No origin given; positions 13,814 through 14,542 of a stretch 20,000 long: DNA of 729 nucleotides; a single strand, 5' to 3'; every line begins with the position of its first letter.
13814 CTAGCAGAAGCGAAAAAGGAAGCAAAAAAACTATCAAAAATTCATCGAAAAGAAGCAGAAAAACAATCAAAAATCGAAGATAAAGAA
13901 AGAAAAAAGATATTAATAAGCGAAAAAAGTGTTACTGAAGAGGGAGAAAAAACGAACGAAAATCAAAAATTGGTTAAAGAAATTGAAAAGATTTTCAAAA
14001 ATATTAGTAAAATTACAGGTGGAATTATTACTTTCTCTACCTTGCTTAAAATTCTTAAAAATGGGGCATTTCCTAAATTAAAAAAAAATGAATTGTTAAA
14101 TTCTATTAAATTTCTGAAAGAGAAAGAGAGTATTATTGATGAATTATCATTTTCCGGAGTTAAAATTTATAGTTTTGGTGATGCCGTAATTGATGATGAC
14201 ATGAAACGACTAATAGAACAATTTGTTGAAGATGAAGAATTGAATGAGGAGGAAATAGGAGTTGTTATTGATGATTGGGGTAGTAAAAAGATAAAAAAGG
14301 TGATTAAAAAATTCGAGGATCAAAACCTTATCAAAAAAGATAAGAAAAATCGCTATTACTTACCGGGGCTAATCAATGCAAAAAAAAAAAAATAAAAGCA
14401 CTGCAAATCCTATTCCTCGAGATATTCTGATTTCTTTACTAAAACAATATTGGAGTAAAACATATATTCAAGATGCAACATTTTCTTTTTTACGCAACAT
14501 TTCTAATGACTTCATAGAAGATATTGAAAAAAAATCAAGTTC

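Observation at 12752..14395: Membrane-anchored protein with two EAP30 (ESCRT-II Vps22/36)-like modules in one chain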

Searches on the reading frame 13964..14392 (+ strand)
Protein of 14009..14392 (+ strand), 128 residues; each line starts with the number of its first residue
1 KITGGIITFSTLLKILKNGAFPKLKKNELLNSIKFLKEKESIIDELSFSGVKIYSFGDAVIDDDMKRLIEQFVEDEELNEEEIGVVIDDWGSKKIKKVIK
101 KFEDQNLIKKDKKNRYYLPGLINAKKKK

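Call 4: search_protein_families(library=pfam, proteins=[window:14009-14392:+], max_evalue=10)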
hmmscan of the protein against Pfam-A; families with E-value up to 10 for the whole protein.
window:14009-14392:+ (128 aa): 4 families
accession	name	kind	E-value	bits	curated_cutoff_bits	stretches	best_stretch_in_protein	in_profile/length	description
PF14104.11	DUF4277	-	0.0032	18.3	25.4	1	42-100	47-105/109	Domain of unknown function (DUF4277)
PF22381.2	Staph_reg_Sar_Rot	-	0.021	15.3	27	1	76-111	29-61/85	Transcriptional regulator SarA/Rot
PF03965.22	Penicillinase_R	-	0.031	15.1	22.6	1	50-84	73-107/115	Penicillinase repressor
PF18267.7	Rubredoxin_C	-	0.4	11.1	25.9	1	45-79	4-34/70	Rubredoxin NAD+ reductase C-terminal domain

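Call 15: search_solved_structures(query=A2, max_evalue=10, show_alignments=2)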
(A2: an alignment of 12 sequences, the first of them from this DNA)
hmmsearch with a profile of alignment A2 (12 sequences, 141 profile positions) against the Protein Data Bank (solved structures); distinct sequences matched with E-value up to 10: 10.
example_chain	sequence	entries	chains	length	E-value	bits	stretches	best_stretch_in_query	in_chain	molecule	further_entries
3hdt_A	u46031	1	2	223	0.0064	19.9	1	49-120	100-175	putative kinase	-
6wvs_A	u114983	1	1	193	0.098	16.1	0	77-106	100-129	DeNovoTIM15 hyperstable de novo TIM barrel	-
6tif_B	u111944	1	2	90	0.21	15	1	66-90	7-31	UPF0297 protein lmo1503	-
1sd6_A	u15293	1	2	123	0.39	14.1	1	95-132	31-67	Methicillin resistance regulatory protein mecI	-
1hij_A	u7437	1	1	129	0.83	13.1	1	40-121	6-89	INTERLEUKIN-4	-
8dkt_A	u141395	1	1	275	0.89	13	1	34-86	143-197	Septin-1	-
6wxo_A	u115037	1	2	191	0.92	12.9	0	65-106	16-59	TFD-HE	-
3qb7_A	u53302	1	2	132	1.5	12.2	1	39-118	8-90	Interleukin 4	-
7p12_A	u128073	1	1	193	2.5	11.5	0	78-106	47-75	DeNovoTIM13-SB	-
6yqx_A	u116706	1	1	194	3.7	11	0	78-106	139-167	de novo designed TIM barrel DeNovoTIM13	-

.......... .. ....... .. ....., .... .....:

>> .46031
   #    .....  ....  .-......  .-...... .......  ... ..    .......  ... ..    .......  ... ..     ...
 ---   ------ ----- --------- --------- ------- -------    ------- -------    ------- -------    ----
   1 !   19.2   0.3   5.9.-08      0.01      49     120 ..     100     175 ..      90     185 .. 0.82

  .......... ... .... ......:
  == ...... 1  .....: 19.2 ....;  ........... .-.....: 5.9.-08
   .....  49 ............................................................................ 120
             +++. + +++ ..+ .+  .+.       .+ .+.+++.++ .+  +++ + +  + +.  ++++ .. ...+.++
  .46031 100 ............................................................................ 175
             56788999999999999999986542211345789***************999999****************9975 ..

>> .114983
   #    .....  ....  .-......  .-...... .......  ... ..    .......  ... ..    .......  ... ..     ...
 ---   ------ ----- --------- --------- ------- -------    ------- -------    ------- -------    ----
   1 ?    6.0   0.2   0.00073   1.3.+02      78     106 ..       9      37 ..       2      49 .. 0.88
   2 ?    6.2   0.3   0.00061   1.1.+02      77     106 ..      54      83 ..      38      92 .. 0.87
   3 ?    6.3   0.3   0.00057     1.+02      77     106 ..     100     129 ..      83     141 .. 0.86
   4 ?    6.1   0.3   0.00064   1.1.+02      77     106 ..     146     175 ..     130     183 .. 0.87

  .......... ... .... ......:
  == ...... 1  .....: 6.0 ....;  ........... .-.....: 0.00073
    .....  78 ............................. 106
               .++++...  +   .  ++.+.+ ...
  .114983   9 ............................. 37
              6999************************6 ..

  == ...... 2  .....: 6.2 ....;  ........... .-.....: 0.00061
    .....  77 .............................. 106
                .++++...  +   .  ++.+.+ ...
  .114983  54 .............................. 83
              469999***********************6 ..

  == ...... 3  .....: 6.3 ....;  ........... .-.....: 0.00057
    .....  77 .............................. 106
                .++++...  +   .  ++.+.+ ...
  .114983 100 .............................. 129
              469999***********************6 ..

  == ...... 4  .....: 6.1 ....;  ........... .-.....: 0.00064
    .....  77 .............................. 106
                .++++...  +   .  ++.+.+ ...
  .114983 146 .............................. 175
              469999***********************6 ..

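Call 47: search_protein_representatives(alignment_id=A2)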
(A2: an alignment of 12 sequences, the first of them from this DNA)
Query: 12 sequences, 141 profile positions. Proteins with E-value up to 0.001 (for the whole library): 46; up to 1e-10: 30; up to 1e-30: 11. The best 46 are listed.
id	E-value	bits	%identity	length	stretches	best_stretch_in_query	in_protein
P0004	2.7e-66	238.3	-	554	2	1-141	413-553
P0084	3.7e-65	234.6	-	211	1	1-141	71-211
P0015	2.0e-55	203.1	-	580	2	1-139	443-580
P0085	2.5e-47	176.8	-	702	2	1-139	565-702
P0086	1.3e-45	171.2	-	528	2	2-139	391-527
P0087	4.4e-45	169.6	-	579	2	1-140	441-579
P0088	8.5e-45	168.6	-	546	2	2-140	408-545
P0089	1.8e-44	167.6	-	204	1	4-140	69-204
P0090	5.3e-42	159.6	-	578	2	1-140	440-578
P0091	2.5e-35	137.9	-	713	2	5-136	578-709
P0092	2.0e-33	131.8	-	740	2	1-139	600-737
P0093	2.2e-25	105.7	-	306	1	3-140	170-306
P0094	2.2e-24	102.5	-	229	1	3-111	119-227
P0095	3.7e-23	98.5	-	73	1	45-114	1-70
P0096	1.5e-22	96.5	-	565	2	7-140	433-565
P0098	7.8e-22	94.2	-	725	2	2-136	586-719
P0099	2.4e-20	89.4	-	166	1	2-136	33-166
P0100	4.5e-19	85.3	-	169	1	2-135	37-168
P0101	6.9e-19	84.7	-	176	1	2-127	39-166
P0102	2.8e-17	79.5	-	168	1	2-139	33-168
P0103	4.6e-17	78.7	-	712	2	3-138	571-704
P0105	1.3e-15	74.0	-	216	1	3-137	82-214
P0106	2.8e-15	73.0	-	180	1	2-136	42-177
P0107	8.0e-15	71.5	-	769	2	1-138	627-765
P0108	3.5e-14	69.4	-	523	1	3-137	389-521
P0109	4.0e-12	62.7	-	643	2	3-138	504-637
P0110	1.2e-11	61.2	-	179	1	2-136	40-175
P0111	1.8e-11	60.6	-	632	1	3-139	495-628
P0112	1.3e-09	54.6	-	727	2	3-137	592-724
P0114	1.2e-08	51.5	-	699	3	3-137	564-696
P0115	4.1e-08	49.8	-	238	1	2-140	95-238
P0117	5.2e-07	46.2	-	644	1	2-133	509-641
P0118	6.1e-07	46.0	-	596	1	3-137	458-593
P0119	1.0e-06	45.2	-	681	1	4-137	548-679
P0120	1.2e-05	41.7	-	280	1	3-128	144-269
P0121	1.7e-04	38.0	-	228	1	6-137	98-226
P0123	4.4e-04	36.7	-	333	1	6-137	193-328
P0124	5.8e-04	36.3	-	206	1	1-128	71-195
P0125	6.0e-04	36.2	-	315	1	4-138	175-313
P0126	6.2e-04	36.2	-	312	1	6-136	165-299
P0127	6.5e-04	36.1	-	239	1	15-136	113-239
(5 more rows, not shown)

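Call 49: search_protein_families(library=pfam, proteins=[P0115, P0127, P0125, P0123, P0126, P0121, P0105, P0111, P0119, P0107], max_evalue=1)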
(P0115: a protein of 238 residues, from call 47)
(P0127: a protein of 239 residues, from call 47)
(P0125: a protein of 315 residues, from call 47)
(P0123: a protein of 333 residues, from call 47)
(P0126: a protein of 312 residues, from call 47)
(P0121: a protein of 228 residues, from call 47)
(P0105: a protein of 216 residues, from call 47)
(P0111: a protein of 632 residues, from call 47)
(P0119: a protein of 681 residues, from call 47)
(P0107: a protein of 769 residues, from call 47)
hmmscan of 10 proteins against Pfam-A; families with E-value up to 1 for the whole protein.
P0115 (238 aa): 9 families
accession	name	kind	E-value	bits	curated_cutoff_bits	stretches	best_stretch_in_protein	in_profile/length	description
PF04157.22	EAP30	-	5.6e-10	39.7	26.8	1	40-216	39-214/219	EAP30/Vps36 family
PF13412.12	HTH_24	-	0.00026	20.9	21.9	1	177-216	7-46/48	Winged helix-turn-helix DNA-binding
PF01978.25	TrmB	-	0.00061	20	25.6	1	180-221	16-56/68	Sugar-specific transcriptional regulator TrmB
PF01047.28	MarR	-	0.001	19.3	24.6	1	134-152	30-48/59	MarR family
PF02319.26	E2F_TDP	-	0.003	17.7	25.7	1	177-221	11-57/65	E2F/DP family winged-helix DNA-binding domain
PF12802.13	MarR_2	-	0.025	15.2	27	0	183-217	15-50/61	MarR family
PF13545.12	HTH_Crp_2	-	0.07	13.5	27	0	137-152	38-53/70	Crp-like helix-turn-helix domain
PF24034.1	DUF7343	-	0.089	13.1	27.6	1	174-216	5-47/62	Domain of unknown function (DUF7343)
PF13463.12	HTH_27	-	0.11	13.2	22.2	0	138-152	35-49/68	Winged helix DNA-binding domain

P0127 (239 aa): 9 families
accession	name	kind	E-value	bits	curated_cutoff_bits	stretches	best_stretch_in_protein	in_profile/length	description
PF04157.22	EAP30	-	5.2e-22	79.1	26.8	1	2-218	2-210/219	EAP30/Vps36 family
PF24034.1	DUF7343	-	0.0051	17.1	27.6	1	177-216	2-41/62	Domain of unknown function (DUF7343)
PF02403.27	Seryl_tRNA_N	-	0.012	16.3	28.2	1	14-56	16-58/108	Seryl-tRNA synthetase N-terminal domain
PF22634.1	POL2_thumb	-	0.044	14.2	27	1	15-64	42-91/178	DNA polymerase epsilon catalytic subunit A, thumb domain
PF18474.7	DUF5614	-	0.15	11.8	25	1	27-90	6-66/221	Family of unknown function (DUF5614)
PF08641.17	Mis14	-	0.18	12.6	24.9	0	176-227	12-62/133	Kinetochore protein Mis14 like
PF09177.16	STX6_10_61_N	-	0.2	12.6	29.4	1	24-71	6-51/99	Syntaxin 6/10/61, N-terminal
PF14523.12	Syntaxin_2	-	0.21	12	26.5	0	24-67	42-84/134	Syntaxin-like protein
PF21037.2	CCDC138_cc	-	0.22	12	27.1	1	26-51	29-54/59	Coiled-coil-domain-containing protein 138, coiled-coil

P0125 (315 aa): 4 families
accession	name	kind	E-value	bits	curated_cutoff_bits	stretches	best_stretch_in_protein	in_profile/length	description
PF04157.22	EAP30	-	2.4e-13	50.7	26.8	1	154-298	62-219/219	EAP30/Vps36 family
PF21128.4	MCM4_WHD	-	0.01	16.3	24.4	1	174-225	10-59/75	MCM4, winged helix domain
PF02002.24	TFIIE_alpha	-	0.015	15.6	22.9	0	248-307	11-70/105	TFIIE alpha subunit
PF13551.12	HTH_29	-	0.13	12.8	28.1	1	258-304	6-52/64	Winged helix-turn helix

P0123 (333 aa): 2 families
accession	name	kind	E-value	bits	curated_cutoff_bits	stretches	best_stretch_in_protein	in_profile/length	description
PF04157.22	EAP30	-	3.2e-08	34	26.8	1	180-307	82-212/219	EAP30/Vps36 family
PF23750.1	RsgI_M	-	0.4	11.7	25.3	0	20-82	35-96/133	Anti-sigma factor RsgI-like central domain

P0126 (312 aa): 16 families
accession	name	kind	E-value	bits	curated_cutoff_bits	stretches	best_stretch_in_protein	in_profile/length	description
PF00515.34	TPR_1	-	1.1e-15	57.1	27.8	2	43-69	2-28/34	Tetratricopeptide repeat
PF07719.23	TPR_2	-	2.6e-10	40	27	2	43-69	2-28/34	Tetratricopeptide repeat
PF13181.12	TPR_8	-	2.6e-09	36.9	25.7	2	11-40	4-33/34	Tetratricopeptide repeat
PF13428.12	TPR_14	-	4.7e-05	24.1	23.5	1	9-49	2-42/44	Tetratricopeptide repeat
PF23914.1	TPR_CcmH_CycH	-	7.2e-05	23.1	42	1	3-95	45-140/158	Cytochrome c-type biogenesis protein H TPR domain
PF12895.13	ANAPC3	-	0.00016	22.3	27.2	1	21-90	2-70/82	Anaphase-promoting complex, cyclosome, subunit 3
PF13431.12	TPR_17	-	0.00092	19.8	24.4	1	30-62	1-33/34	Tetratricopeptide repeat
PF21128.4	MCM4_WHD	-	0.0032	17.9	24.4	1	159-216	7-62/75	MCM4, winged helix domain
PF04157.22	EAP30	-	0.0042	17.3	26.8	1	168-282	98-215/219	EAP30/Vps36 family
PF02259.29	FAT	-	0.009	15.7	24.2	1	13-56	254-297/343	FAT domain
PF13414.12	TPR_11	-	0.012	15.7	26.8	1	26-55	12-41/42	TPR repeat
PF00615.24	RGS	-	0.015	16.2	23.9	1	90-148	8-65/117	Regulator of G protein signaling domain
PF13424.12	TPR_12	-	0.065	13.9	30.1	1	13-62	8-65/77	Tetratricopeptide repeat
PF14559.12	TPR_19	-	0.086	13.6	25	1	21-83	4-66/68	Tetratricopeptide repeat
PF13371.12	TPR_9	-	0.21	12.1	35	1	17-68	4-55/73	Tetratricopeptide repeat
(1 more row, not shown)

P0121 (228 aa): 2 families
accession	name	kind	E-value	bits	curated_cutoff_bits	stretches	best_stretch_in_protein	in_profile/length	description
PF17346.7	DUF5376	-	0.11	13.1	25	0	115-164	24-73/136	Family of unknown function (DUF5376)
PF22451.2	NirdL-like_HTH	-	0.12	12.4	27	1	192-214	25-47/47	Siroheme decarboxylase NirDL-like HTH domain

P0105 (216 aa): 6 families
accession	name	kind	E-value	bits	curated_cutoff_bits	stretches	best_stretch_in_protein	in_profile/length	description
PF04157.22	EAP30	-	0.0082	16.3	26.8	1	87-203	97-218/219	EAP30/Vps36 family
PF25212.1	HVO_A0114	-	0.021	15.1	27.6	1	155-209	21-75/84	HVO_A0114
PF04539.22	Sigma70_r3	-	0.068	13.7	25.3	1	172-201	22-51/78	Sigma-70 region 3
PF22451.2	NirdL-like_HTH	-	0.11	12.5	27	1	175-201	21-47/47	Siroheme decarboxylase NirDL-like HTH domain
PF12641.12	Flavodoxin_3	-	0.29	11.4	27.5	1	20-63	110-155/160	Flavodoxin domain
PF10007.15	DUF2250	-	0.32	11.6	24.4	0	116-137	33-54/93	Uncharacterized protein conserved in archaea (DUF2250)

P0111 (632 aa): 5 families
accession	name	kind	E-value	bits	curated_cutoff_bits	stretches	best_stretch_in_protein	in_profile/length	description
PF04157.22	EAP30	-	0.00025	21.3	26.8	2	501-612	98-214/219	EAP30/Vps36 family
PF11015.13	DUF2853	-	0.0012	19.9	25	1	30-72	12-55/101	Protein of unknown function (DUF2853)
PF01978.25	TrmB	-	0.039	14.2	25.6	0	247-287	12-52/68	Sugar-specific transcriptional regulator TrmB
PF09177.16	STX6_10_61_N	-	0.056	14.4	29.4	1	73-154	8-83/99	Syntaxin 6/10/61, N-terminal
PF13463.12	HTH_27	-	0.1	13.3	22.2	0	535-551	35-51/68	Winged helix DNA-binding domain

P0119 (681 aa): 7 families
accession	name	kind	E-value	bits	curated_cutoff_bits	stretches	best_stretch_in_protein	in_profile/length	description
PF04157.22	EAP30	-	2.4e-07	31.1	26.8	2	547-661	92-211/219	EAP30/Vps36 family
PF13412.12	HTH_24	-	0.0023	17.9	21.9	1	624-660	6-42/48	Winged helix-turn-helix DNA-binding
PF01047.28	MarR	-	0.0038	17.5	24.6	0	244-291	1-48/59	MarR family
PF01978.25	TrmB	-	0.0045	17.3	25.6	0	632-665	19-52/68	Sugar-specific transcriptional regulator TrmB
PF22451.2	NirdL-like_HTH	-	0.086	12.9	27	0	624-666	2-47/47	Siroheme decarboxylase NirDL-like HTH domain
PF11773.13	ComGE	-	0.14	12.5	25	1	8-83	2-74/82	Competence system putative prepilin ComGE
PF18552.7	PheRS_DBD1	-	0.72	10.1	26.2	0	624-667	7-51/59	PheRS DNA binding domain 1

P0107 (769 aa): 9 families
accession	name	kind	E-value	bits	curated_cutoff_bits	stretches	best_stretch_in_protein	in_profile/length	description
PF01047.28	MarR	-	0.001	19.3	24.6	1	252-299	1-48/59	MarR family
PF21120.3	MCM_WH_arc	-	0.0044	17.5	26.1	1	636-684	9-56/63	Archaeal MCM, winged-helix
PF12802.13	MarR_2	-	0.0051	17.4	27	1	264-302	15-54/61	MarR family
PF22381.2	Staph_reg_Sar_Rot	-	0.01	16.4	27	1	242-299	2-59/85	Transcriptional regulator SarA/Rot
PF24406.1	nSTAND_NTPase4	-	0.052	14.1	27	0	723-754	13-43/58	Novel STAND NTPase 4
PF08784.17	RPA_C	-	0.057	14.6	22.6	1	616-685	39-102/106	Replication protein A C terminal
PF13405.12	EF-hand_6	-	0.089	13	25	1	705-727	2-24/30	EF-hand domain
PF01978.25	TrmB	-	0.11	12.7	25.6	0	269-301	23-55/68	Sugar-specific transcriptional regulator TrmB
PF08100.18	Dimerisation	-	0.14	12.4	25.6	0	266-304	38-76/93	O-methyltransferase dimerisation domain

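Call 55: list_cluster_members(proteins=[P0085, P0091, P0098, P0103, P0107, P0111, P0119, P0099, P0115, P0125])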
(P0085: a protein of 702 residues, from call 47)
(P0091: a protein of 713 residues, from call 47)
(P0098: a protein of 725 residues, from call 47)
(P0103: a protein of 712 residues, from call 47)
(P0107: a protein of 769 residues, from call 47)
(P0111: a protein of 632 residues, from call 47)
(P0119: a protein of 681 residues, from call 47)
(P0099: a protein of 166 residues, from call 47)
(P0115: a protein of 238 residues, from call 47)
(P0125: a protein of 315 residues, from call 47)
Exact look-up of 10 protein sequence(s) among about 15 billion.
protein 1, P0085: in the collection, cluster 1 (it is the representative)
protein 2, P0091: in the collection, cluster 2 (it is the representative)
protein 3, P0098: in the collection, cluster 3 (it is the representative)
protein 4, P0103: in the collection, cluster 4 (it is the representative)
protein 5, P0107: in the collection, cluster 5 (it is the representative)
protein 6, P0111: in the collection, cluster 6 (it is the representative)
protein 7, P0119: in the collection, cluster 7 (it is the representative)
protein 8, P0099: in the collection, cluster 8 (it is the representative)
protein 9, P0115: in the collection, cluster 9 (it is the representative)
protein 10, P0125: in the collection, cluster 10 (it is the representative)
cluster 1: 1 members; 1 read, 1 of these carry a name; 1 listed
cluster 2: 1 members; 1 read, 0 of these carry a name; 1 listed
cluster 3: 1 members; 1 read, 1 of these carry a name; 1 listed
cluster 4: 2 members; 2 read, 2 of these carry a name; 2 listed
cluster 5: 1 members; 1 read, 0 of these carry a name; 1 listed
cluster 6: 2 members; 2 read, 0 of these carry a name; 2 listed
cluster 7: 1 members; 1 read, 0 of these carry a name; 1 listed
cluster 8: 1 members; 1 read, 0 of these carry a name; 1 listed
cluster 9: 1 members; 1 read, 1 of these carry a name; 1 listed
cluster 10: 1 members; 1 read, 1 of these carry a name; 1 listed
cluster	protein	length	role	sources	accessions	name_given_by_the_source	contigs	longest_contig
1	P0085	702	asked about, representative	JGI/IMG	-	hypothetical protein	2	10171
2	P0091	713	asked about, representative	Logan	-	-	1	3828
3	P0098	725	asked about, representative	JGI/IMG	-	hypothetical protein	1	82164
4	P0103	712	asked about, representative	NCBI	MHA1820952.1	MAG: hypothetical protein ACTSVC_10800 [Promethearchaeota archaeon]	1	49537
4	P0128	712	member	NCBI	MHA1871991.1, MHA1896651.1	MAG: hypothetical protein ACTSU2_04570 [Promethearchaeota archaeon]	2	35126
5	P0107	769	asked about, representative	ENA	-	-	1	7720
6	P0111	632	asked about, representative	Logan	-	-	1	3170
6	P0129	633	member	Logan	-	-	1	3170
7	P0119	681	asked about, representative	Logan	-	-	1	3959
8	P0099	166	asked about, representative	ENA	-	-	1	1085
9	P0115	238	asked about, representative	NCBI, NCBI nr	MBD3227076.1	MAG: hypothetical protein GF329_02725 [Candidatus Lokiarchaeota archaeon] | hypothetical protein [Candidatus Lokiarchaeota archaeon]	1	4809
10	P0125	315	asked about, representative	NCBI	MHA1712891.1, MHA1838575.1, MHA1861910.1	MAG: hypothetical protein ACTSW4_02440 [Candidatus Ranarchaeia archaeon]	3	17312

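Call 67: list_cluster_members(proteins=[P0108, P0109, P0112, P0114, P0117, P0118, P0092, P0100, P0121, P0127])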
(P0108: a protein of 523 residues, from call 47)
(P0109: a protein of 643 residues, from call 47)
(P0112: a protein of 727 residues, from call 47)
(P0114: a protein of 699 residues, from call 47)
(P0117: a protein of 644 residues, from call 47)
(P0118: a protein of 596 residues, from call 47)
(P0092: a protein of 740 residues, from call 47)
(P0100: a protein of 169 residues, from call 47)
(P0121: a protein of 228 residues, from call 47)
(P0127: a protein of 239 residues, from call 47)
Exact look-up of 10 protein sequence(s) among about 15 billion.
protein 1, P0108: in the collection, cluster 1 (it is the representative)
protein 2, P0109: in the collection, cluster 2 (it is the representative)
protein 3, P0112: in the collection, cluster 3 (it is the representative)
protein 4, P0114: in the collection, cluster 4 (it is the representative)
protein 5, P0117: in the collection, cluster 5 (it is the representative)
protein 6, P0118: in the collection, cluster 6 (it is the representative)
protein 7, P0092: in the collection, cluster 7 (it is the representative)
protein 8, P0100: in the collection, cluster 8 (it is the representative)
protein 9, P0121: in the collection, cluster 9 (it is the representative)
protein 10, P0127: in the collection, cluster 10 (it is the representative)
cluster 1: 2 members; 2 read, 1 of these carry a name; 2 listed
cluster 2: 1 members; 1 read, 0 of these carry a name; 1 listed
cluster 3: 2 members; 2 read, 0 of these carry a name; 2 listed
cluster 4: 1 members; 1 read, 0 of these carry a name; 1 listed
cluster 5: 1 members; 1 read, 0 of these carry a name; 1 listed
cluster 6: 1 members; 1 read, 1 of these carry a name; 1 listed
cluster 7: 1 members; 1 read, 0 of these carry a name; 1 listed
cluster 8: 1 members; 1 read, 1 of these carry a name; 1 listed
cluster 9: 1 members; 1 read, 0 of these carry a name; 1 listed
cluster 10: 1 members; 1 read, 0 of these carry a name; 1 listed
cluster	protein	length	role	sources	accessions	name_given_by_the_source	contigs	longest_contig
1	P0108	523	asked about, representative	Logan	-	-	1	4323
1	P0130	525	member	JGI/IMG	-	hypothetical protein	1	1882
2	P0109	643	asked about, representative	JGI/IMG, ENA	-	-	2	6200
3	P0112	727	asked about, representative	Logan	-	-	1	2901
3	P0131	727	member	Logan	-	-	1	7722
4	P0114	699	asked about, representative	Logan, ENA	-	-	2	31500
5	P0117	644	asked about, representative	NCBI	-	-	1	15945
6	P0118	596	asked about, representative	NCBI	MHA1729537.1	MAG: hypothetical protein ACTSWY_12500 [Promethearchaeota archaeon]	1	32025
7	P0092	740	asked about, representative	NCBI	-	-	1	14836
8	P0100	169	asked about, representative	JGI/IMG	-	hypothetical protein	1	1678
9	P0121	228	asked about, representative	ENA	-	-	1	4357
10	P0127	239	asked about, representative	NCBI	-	-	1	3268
